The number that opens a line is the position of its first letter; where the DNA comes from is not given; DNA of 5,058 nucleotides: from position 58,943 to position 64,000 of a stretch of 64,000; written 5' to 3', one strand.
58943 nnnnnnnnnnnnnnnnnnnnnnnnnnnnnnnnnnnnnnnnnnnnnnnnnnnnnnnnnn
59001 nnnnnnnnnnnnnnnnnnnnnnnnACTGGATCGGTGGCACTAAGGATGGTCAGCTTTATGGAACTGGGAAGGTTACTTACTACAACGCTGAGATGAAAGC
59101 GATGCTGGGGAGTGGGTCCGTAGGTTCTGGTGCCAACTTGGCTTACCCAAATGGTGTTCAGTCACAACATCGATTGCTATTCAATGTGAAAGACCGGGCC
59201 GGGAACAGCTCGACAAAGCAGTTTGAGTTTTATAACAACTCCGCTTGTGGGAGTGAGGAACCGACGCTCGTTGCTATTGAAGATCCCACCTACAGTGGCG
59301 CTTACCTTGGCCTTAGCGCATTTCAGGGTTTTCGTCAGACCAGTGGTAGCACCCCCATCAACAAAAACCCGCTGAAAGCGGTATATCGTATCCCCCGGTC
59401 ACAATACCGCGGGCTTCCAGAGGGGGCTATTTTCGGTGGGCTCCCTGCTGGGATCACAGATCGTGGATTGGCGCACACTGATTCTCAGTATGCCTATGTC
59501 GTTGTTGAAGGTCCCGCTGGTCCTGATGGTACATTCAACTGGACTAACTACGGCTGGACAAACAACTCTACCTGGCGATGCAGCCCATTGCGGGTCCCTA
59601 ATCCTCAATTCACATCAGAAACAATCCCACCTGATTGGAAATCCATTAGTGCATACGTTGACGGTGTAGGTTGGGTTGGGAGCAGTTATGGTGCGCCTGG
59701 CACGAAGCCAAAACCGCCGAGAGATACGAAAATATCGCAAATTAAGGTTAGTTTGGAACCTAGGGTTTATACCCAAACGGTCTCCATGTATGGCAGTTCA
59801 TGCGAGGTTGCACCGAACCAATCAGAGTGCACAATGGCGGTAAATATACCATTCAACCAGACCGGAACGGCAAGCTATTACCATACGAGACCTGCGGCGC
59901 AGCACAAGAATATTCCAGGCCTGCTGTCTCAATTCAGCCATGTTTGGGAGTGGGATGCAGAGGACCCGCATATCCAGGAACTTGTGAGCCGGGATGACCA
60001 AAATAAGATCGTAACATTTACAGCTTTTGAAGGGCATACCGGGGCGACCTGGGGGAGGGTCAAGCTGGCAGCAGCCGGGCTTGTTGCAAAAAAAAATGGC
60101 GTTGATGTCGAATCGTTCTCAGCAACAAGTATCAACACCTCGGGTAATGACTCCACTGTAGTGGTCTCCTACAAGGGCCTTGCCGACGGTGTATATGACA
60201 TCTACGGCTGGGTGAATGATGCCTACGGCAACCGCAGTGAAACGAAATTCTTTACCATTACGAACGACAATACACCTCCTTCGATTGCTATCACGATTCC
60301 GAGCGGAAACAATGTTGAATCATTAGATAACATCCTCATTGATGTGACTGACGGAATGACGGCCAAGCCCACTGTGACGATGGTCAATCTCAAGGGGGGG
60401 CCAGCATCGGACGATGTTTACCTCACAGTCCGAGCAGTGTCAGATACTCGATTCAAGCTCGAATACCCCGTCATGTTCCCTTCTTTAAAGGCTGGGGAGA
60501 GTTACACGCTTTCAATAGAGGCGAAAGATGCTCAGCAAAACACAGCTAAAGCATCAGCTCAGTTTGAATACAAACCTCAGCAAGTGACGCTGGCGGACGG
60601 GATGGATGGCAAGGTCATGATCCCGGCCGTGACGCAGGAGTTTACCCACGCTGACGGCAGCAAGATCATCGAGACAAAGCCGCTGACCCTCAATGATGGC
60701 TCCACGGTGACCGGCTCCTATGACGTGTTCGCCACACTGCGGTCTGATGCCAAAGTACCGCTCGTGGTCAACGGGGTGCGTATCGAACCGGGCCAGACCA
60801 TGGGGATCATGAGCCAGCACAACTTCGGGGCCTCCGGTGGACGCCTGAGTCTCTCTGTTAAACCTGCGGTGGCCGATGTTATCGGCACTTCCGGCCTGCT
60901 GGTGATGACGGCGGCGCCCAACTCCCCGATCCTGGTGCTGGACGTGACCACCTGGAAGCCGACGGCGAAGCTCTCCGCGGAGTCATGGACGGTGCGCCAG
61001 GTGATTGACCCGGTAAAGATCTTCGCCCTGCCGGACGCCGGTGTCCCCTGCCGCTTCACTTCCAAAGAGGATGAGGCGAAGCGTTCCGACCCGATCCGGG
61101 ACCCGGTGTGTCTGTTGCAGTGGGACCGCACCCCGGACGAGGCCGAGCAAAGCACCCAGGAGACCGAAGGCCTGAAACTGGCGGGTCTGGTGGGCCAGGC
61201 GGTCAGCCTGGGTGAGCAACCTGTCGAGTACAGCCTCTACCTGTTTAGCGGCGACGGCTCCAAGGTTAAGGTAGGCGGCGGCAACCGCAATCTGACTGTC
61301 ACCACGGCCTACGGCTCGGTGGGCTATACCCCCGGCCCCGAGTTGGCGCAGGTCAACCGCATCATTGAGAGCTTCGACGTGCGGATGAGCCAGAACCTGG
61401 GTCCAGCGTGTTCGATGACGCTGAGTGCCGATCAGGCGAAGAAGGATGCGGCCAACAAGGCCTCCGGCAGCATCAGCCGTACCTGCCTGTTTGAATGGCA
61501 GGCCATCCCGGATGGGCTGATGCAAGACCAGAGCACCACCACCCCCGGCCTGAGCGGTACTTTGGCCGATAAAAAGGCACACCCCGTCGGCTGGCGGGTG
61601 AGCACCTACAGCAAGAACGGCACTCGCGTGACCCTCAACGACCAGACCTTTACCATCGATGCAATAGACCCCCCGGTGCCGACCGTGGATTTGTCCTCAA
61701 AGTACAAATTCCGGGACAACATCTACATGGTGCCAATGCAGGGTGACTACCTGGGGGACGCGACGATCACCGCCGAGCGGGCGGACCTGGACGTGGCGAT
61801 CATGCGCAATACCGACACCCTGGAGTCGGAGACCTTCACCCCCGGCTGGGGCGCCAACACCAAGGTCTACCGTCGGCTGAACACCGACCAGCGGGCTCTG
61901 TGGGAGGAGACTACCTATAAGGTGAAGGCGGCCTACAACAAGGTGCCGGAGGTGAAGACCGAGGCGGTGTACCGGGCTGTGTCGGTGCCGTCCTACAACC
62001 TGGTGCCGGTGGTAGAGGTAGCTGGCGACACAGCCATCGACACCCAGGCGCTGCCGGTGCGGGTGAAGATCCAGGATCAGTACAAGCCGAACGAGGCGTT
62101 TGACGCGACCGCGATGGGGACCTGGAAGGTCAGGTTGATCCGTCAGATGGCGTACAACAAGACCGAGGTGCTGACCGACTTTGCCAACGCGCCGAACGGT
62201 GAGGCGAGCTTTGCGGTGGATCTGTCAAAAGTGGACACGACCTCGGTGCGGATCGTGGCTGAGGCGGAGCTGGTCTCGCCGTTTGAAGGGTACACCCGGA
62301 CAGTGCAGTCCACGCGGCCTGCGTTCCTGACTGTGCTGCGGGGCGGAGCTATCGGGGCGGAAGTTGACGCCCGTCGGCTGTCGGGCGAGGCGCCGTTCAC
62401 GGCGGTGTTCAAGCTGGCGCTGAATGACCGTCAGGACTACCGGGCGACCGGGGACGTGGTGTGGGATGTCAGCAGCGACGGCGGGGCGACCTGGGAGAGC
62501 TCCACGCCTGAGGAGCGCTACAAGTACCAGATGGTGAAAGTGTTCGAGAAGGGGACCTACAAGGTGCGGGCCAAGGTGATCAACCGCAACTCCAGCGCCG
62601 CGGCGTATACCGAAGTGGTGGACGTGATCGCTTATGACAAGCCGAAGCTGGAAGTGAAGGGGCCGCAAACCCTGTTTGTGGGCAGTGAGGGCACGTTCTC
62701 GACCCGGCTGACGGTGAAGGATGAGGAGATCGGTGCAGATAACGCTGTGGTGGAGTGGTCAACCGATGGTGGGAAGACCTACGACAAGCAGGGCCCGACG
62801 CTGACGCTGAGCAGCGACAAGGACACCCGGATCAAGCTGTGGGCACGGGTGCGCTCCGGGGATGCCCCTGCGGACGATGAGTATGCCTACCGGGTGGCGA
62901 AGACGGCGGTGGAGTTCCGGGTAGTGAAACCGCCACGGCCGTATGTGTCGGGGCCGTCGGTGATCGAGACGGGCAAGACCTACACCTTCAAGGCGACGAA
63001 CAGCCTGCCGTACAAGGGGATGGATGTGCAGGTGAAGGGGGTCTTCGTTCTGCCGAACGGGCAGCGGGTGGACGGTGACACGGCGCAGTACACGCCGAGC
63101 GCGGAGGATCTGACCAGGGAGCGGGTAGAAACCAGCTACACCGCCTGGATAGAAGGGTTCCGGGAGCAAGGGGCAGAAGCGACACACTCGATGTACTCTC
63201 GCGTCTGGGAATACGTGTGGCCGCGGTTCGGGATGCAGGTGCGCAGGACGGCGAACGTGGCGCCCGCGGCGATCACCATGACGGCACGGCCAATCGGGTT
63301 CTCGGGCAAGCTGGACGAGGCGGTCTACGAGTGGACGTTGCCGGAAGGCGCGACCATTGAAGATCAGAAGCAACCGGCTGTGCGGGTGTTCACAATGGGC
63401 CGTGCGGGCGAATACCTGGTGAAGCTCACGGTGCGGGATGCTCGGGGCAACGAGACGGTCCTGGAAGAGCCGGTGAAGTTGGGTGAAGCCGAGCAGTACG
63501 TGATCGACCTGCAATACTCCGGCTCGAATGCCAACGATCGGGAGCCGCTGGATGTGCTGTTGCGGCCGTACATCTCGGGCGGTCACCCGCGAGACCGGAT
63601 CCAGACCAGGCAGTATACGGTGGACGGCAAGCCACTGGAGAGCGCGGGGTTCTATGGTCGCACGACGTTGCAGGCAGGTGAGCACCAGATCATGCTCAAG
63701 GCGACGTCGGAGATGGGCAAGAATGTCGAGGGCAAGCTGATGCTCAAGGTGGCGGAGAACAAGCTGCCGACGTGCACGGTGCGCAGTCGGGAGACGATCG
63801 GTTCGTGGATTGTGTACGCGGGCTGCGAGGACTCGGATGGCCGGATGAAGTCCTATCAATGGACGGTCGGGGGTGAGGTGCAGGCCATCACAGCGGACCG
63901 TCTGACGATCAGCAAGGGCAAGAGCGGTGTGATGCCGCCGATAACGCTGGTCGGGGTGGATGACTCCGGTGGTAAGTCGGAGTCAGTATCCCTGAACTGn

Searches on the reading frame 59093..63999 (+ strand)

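Call 8: search_protein_families(library=pfam, proteins=[window:59093-63999:+], max_evalue=0.01)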
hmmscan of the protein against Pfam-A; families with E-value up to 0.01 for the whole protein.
window:59093-63999:+ (1635 aa): 5 families
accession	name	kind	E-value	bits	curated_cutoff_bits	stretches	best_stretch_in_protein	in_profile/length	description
PF13750.12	Big_3_3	-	1.8e-40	138.6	27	1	354-504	3-157/157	Bacterial Ig-like domain (group 3)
PF00801.26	PKD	-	1.9e-10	41.1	23.5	1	1403-1455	19-73/80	PKD domain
PF22352.2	K319L-like_PKD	-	1.2e-05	25.6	27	0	1409-1454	28-75/84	K319L-like, PKD domain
PF18911.6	PKD_4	-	0.00071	20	27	0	1407-1455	32-76/85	PKD domain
PF19077.6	Big_13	-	0.0039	18.1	27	0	348-392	57-101/102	Bacterial Ig-like domain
